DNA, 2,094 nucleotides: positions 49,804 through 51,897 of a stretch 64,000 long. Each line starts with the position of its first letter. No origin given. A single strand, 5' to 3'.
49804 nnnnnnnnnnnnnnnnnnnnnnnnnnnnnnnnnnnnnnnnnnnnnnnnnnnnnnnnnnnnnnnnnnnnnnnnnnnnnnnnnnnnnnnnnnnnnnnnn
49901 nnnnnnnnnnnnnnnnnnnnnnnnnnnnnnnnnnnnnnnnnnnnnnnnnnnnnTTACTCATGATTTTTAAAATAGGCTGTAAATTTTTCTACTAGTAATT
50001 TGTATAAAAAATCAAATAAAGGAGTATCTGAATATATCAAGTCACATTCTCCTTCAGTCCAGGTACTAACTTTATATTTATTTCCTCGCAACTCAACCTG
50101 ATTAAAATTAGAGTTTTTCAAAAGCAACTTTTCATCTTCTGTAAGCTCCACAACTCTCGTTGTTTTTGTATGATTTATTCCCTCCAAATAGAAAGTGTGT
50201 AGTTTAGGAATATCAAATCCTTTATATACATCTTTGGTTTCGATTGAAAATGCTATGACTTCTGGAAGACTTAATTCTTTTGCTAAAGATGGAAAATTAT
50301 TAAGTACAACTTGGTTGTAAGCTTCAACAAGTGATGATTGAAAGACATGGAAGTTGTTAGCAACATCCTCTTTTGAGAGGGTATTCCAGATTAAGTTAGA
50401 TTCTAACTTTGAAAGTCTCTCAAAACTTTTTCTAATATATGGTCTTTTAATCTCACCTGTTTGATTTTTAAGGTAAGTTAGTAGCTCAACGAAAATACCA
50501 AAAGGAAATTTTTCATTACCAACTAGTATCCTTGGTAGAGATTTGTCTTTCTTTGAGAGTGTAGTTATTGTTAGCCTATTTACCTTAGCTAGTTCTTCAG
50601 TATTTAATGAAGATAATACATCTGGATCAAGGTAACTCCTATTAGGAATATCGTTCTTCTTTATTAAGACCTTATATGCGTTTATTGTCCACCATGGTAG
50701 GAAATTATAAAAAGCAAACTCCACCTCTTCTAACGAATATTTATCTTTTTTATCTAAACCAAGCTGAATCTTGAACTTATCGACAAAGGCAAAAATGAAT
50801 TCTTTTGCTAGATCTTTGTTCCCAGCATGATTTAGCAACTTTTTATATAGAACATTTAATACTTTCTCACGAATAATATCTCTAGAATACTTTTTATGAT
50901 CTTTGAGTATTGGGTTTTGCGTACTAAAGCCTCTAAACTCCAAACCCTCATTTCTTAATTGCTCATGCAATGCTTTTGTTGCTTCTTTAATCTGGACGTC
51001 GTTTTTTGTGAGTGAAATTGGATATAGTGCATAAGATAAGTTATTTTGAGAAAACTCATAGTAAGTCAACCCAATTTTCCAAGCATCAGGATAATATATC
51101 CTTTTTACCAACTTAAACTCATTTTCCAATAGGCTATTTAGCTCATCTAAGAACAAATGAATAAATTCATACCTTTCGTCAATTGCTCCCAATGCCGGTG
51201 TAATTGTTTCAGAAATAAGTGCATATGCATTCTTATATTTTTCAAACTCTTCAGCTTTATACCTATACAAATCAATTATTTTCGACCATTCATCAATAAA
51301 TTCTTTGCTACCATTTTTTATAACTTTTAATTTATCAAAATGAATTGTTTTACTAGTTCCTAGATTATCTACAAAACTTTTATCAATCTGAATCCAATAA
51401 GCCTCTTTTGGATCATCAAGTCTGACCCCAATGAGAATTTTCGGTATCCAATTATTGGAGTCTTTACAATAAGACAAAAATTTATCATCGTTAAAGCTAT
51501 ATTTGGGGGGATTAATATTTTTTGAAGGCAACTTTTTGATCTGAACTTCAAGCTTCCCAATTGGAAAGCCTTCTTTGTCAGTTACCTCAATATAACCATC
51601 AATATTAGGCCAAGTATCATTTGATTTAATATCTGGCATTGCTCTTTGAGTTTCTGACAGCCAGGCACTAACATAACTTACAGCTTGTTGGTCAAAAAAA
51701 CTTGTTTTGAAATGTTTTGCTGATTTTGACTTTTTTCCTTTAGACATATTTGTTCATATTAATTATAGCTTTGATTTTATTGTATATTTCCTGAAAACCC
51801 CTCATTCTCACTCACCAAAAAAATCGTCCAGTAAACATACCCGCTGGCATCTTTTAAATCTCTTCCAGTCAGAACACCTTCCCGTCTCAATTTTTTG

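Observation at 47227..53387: Tightly coupled AT-rich four-gene operon (multi-Zn-ribbon, DUF4365-like nuclease, two unknowns) without any NTPase: candidate novel defence module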

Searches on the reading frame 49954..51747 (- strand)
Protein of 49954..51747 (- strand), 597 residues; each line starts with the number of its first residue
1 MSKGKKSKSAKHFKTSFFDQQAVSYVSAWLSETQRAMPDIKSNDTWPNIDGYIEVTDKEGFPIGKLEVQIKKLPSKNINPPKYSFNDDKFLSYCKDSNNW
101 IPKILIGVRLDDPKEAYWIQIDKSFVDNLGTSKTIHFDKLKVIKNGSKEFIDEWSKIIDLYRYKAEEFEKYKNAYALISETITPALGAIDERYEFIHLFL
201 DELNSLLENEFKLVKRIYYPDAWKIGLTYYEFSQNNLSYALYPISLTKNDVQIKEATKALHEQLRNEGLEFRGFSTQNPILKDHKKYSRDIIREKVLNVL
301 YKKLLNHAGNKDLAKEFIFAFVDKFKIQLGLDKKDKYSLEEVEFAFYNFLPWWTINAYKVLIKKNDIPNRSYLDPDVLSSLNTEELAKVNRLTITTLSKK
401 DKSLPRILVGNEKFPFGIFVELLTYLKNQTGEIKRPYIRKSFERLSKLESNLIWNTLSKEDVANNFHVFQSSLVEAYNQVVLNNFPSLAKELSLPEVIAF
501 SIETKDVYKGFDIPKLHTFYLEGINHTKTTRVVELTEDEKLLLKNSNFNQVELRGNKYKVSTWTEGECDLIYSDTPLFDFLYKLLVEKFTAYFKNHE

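Call 3: search_protein_families(library=pfam, proteins=[window:49954-51747:-], max_evalue=1)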
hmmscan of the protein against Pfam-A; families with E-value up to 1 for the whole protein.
window:49954-51747:- (597 aa): 0 families

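Call 4: search_protein_families(library=padloc, proteins=[window:49954-51747:-], max_evalue=1)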
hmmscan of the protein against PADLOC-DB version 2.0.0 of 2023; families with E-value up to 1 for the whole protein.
window:49954-51747:- (597 aa): 1 family
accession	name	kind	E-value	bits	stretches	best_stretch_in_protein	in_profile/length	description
PDLC02398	Aga_REase-PNTD1-PNTD2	-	2.3e-05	21.6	1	48-140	38-127/429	Class I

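Call 5: search_protein_families(library=ncbifam, proteins=[window:49954-51747:-], max_evalue=1)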
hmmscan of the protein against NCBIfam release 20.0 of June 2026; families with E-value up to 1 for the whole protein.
window:49954-51747:- (597 aa): 0 families

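Call 8: find_homologous_proteins(query=window:49954-51747:-)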
Query window:49954-51747:- (597 aa): 78 proteins with E <= 0.001 among 8000 candidates.
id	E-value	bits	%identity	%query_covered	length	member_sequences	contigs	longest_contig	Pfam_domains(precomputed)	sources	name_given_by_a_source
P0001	0.0e+0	1339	100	100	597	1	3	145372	PF14280.12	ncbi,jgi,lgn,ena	-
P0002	8.4e-163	562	46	99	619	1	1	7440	-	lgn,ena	-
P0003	3.4e-161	556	46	99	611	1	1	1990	PF14280.12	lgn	-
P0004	7.5e-160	552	44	99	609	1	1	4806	PF14280.12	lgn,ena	-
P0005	9.2e-160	552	46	99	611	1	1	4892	-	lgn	-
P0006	2.6e-159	550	44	99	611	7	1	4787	PF14280.12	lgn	-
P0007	8.6e-159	548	46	99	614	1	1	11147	PF14280.12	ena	-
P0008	9.6e-155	535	43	99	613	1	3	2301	PF14280.12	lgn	-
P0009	2.4e-153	530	43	98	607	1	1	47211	PF14280.12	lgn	-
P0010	6.9e-153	529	44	99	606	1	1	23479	PF14280.12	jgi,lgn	jgi:hypothetical protein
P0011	5.7e-146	506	43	98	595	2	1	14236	PF14280.12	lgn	-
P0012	1.1e-144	502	43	99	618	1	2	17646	PF14280.12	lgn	-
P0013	6.6e-140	486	42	98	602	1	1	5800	PF14280.12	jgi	jgi:hypothetical protein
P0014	6.1e-134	466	41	99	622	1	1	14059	PF14280.12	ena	-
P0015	3.6e-133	464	38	98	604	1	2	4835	PF14280.12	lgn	-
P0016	4.4e-133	463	40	99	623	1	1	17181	PF14280.12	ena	-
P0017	2.5e-132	461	41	95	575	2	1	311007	PF14280.12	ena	-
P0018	7.4e-132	459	40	99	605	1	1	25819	PF14280.12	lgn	-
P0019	1.2e-124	436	39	98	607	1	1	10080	PF14280.12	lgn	-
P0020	2.0e-123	431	40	96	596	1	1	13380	PF14280.12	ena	-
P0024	1.7e-116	409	38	99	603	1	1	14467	PF14280.12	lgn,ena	-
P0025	2.2e-115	405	39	99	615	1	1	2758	PF14280.12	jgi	-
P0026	4.4e-115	404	38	99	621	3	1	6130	PF14280.12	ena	-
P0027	3.3e-114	401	39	98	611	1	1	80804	PF14280.12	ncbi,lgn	-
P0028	7.0e-114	400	39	95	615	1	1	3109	PF14280.12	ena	-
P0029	5.3e-113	397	39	95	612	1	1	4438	PF14280.12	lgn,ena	-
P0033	7.4e-111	390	37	99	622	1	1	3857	PF14280.12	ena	-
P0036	7.7e-110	387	36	99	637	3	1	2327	PF14280.12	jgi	jgi:hypothetical protein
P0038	1.2e-109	386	37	99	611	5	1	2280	PF14280.12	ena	-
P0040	9.1e-109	383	37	100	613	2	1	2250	PF14280.12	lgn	-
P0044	7.0e-106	374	36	97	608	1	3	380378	-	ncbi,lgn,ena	ncbi:MAG: hypothetical protein AAB553_01305 [Patescibacteria group bacterium]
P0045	6.0e-105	371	37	97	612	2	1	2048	PF14280.12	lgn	-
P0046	9.3e-105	370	37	96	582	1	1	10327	PF14280.12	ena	-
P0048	3.7e-104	368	46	74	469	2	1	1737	PF14280.12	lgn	-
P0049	1.2e-101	360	36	99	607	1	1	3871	PF14280.12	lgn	-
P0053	1.1e-97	347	35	99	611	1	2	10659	PF14280.12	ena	-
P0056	7.8e-93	331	33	97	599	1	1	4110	PF14280.12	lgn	-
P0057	1.4e-88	316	34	95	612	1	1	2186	PF14280.12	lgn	-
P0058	1.1e-87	314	34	100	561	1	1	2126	PF14280.12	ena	-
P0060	1.6e-86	310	32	98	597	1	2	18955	PF14280.12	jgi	jgi:hypothetical protein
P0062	1.5e-85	306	34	100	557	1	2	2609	PF14280.12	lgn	-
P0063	3.9e-85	305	34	99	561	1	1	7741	PF14280.12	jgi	-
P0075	7.1e-74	268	31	93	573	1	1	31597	PF14280.12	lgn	-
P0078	2.2e-38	151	29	85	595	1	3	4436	PF14280.12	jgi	jgi:hypothetical protein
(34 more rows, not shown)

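Call 9: find_encoding_contigs(protein=P0001, flank=10000, max_places=3)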
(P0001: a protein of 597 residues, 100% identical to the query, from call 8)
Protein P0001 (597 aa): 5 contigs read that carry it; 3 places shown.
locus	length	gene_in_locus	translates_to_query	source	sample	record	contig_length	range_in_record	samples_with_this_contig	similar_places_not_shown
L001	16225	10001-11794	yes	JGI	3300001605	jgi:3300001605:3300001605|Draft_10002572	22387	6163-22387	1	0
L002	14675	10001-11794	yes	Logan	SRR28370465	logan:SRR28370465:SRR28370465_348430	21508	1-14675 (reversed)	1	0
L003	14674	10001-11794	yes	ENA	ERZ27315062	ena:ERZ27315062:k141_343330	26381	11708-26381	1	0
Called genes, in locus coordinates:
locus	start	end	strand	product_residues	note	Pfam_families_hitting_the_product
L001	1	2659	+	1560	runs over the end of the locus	PF04851:ResIII (faint), PF13086:AAA_11, PF13245:AAA_19 (faint), PF13604:AAA_30 (faint), PF13087:AAA_12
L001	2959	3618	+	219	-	PF01047:MarR (faint), PF13280:WYL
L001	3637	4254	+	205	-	-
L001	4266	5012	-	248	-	-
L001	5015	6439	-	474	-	PF11074:DUF2779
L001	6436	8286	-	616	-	PF10502:Peptidase_S26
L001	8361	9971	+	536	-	-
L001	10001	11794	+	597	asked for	PF14280:DUF4365 (weak)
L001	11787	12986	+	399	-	-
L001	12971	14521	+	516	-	-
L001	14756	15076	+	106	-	-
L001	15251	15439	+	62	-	-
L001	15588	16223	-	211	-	PF03773:ArsP_1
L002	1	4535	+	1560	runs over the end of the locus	PF04851:ResIII (faint), PF13086:AAA_11, PF13245:AAA_19 (faint), PF13604:AAA_30 (faint), PF13087:AAA_12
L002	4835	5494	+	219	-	PF01047:MarR (faint), PF13280:WYL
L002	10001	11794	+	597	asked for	PF14280:DUF4365 (weak)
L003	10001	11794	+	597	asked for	PF14280:DUF4365 (weak)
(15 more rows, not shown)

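Call 10: find_encoding_contigs(protein=P0017, flank=10000, max_places=2)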
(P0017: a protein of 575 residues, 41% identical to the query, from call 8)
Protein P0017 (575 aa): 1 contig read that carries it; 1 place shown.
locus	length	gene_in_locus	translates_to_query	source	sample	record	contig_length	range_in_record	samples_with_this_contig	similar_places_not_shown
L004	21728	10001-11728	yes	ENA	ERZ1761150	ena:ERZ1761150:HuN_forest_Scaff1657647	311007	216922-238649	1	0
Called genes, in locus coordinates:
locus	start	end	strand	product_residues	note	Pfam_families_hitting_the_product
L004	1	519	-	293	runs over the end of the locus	PF01171:ATP_bind_3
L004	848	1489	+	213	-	PF00702:Hydrolase, PF12710:HAD (weak), PF13419:HAD_2, PF13242:Hydrolase_like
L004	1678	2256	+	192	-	-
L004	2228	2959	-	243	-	PF00809:Pterin_bind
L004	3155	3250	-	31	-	-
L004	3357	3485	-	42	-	-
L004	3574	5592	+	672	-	-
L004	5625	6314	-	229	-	PF00106:adh_short, PF01370:Epimerase (weak), PF08659:KR, PF13561:adh_short_C2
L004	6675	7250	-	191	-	-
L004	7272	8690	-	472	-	PF18862:ApeA_NTD1, PF18739:HEPN_Apea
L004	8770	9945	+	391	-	-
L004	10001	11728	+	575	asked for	PF14280:DUF4365 (weak)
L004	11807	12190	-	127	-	PF05656:DUF805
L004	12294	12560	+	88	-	PF13560:HTH_31, PF12844:HTH_19, PF01381:HTH_3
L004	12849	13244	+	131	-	-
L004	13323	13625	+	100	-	-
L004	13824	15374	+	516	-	PF00239:Resolvase, PF07508:Recombinase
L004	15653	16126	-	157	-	PF04977:DivIC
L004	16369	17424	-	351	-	-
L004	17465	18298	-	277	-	-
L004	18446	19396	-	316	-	PF01978:TrmB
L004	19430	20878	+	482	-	-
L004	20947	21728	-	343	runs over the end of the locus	PF01207:Dus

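Call 11: find_encoding_contigs(protein=P0044, flank=10000, max_places=2)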
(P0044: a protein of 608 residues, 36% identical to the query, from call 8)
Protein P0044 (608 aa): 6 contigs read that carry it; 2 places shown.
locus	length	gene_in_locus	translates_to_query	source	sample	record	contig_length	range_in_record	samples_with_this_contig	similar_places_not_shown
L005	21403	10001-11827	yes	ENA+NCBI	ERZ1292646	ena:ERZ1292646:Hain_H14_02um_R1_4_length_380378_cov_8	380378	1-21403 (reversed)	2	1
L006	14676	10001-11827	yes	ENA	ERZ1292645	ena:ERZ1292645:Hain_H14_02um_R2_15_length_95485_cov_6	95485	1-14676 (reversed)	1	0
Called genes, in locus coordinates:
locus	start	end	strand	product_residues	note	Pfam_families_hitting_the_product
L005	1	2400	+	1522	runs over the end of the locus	PF02562:PhoH (faint), PF13086:AAA_11, PF13245:AAA_19 (faint), PF13604:AAA_30 (faint), PF13086:AAA_11 (weak), PF13087:AAA_12, PF01396:Zn_ribbon_Top1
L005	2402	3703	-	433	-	PF00239:Resolvase, PF07508:Recombinase, PF13408:Zn_ribbon_recom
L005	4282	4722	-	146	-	PF12869:tRNA_anti-like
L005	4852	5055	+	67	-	PF24250:HVO_2718 (faint), PF12844:HTH_19, PF13560:HTH_31, PF13443:HTH_26 (weak), PF01381:HTH_3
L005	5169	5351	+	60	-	PF12728:HTH_17, PF13411:MerR_1, PF00376:MerR (weak)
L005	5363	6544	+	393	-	PF13289:SIR2_2 (faint)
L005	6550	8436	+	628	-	PF01935:DUF87, PF04851:ResIII (faint)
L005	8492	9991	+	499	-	PF11074:DUF2779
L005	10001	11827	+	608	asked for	-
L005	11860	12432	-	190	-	-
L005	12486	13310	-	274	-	-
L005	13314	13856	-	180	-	PF13022:HTH_Tnp_1_2 (weak)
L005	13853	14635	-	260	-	PF01555:N6_N4_Mtase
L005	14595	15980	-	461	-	PF01555:N6_N4_Mtase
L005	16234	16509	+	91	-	-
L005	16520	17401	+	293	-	-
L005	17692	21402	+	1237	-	?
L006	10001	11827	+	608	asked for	-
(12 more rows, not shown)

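Call 14: find_related_loci(query=A1, collection=genome_contigs, flank=10000)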
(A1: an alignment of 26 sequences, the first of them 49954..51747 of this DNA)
Query A1 (597 aa) in genome_contigs; peptide patterns used: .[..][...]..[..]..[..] (x = any residue, [..] = any of these).
24 stretches matched a pattern; 22 encode a relative of the query (tblastn E <= 1e-3); 22 distinct loci.
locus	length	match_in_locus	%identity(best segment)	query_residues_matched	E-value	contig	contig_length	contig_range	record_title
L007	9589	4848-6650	38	1-593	2e-122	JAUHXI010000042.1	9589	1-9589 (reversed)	MAG: bacterium isolate 2_bin.56 NODE_5086_length_9589_cov_0.821602, whole genome shotgun sequence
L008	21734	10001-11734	38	30-593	8e-115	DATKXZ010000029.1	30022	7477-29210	MAG TPA_asm: Desulfobacteria bacterium isolate SMAG_U14206 k141_2487911, whole genome shotgun sequence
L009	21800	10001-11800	39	8-593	1e-113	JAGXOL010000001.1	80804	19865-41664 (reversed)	Candidatus Aenigmarchaeota archaeon LH_S7 NODE_1_length_80804_cov_194.706486, whole genome shotgun sequence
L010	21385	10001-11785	37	12-593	6e-112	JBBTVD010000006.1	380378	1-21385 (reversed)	MAG: Patescibacteria group bacterium isolate H14-bin010_1 H14_bin010_1_000000000006, whole genome shotgun sequence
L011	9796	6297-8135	37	1-593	9e-116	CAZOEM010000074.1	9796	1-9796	MAG TPA_asm: uncultured Halobacteria archaeon isolate binchicken_co116_93 genome assembly, contig: NODE_7892_length_9796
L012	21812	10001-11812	36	1-595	4e-104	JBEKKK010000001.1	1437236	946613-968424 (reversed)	MAG: Candidatus Bathyarchaeia archaeon isolate SPRUCE 345 SPRUCE_345_1, whole genome shotgun sequence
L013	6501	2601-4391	33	6-594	4e-101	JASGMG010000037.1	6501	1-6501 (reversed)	MAG: Patescibacteria group bacterium isolate DJKA123_ANT-F21_bin.43 scaffold_4511, whole genome shotgun sequence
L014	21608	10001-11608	32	12-594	3e-85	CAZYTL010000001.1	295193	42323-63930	MAG TPA_asm: uncultured Gammaproteobacteria bacterium isolate SRP323688_co1_138 genome assembly, contig: NODE_51_length_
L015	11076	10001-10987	36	12-343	3e-62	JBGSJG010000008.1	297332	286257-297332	MAG: Patescibacteria group bacterium isolate JTS-AC151 k141_2430206, whole genome shotgun sequence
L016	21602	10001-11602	27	39-589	3e-49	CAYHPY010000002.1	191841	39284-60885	MAG TPA_asm: uncultured Elusimicrobia bacterium isolate ERP119705_co15_38 genome assembly, contig: NODE_21_length_191841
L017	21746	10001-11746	26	12-597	7e-49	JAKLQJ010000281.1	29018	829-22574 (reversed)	MAG: Elusimicrobia bacterium isolate bin N2.88 k141_489050, whole genome shotgun sequence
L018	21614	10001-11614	29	22-595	6e-45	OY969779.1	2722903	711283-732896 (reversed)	MAG: uncultured Methanobacteriaceae archaeon isolate MFD04716.bin.c.1 genome assembly, chromosome: 1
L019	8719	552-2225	28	14-595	7e-44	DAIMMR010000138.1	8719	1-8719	MAG TPA_asm: Clostridium sp. isolate CTOTU40300 NODE_7312_length_8719_cov_8.049746, whole genome shotgun sequence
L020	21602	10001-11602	25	39-589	3e-39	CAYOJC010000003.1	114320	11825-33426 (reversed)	MAG TPA_asm: uncultured Syntrophobacteraceae bacterium isolate SRP136066_co1_407 genome assembly, contig: NODE_81_length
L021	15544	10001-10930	30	38-339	1e-37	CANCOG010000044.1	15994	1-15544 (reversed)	MAG: Flavipsychrobacter stenotrophus isolate JR-MC-E-240519-92 genome assembly, contig: JR-MC-E-240519-C3676, whole geno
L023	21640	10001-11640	31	15-595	5e-35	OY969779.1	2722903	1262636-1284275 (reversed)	MAG: uncultured Methanobacteriaceae archaeon isolate MFD04716.bin.c.1 genome assembly, chromosome: 1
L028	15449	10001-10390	25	12-133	8e-4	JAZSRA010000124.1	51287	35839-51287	MAG: Eubacteriales bacterium isolate T1900044540_TS20190006.MAGScoT_cleanbin_000027 SGB_58_k141_2692825, whole genome sh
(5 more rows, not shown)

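Call 40: search_solved_structures(query=A1, max_evalue=10)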
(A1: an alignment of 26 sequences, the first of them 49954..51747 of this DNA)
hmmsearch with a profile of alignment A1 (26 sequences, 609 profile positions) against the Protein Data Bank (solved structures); distinct sequences matched with E-value up to 10: 4.
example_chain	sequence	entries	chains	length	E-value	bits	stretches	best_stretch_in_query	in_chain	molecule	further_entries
9qbq_A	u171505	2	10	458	0.0014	20.5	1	47-135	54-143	DUF4365 domain-containing protein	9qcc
9jsb_D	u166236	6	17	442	0.043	15.6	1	47-120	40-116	DREN-APAZ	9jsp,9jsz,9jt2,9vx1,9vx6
9qbp_A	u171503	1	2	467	0.31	12.7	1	47-134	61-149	DUF4365 domain-containing protein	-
8b6g_CC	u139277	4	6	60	1.4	10.6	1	192-234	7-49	Cytochrome b-c1 complex subunit 8 | Transmembrane protein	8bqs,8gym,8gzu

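Call 48: find_related_loci(query=A1, collection=viral_contigs, flank=8000)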
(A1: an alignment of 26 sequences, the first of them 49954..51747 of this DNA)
Query A1 (597 aa) in viral_contigs; peptide patterns used: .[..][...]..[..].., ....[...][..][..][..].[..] (x = any residue, [..] = any of these).
25 stretches matched a pattern; 3 encode a relative of the query (tblastn E <= 1e-3); 3 distinct loci.
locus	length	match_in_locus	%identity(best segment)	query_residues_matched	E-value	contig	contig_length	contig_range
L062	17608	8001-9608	31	12-594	2e-81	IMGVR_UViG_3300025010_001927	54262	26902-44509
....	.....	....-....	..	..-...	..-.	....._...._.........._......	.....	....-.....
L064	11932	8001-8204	38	11-71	2e-4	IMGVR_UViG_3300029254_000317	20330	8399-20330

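Call 54: search_protein_families(library=pfam, proteins=[L004:8770-9945:+], max_evalue=0.01)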
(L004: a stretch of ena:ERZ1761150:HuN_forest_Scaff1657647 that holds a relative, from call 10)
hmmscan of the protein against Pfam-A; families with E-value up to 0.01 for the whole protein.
L004:8770-9945:+ (391 aa): 0 families
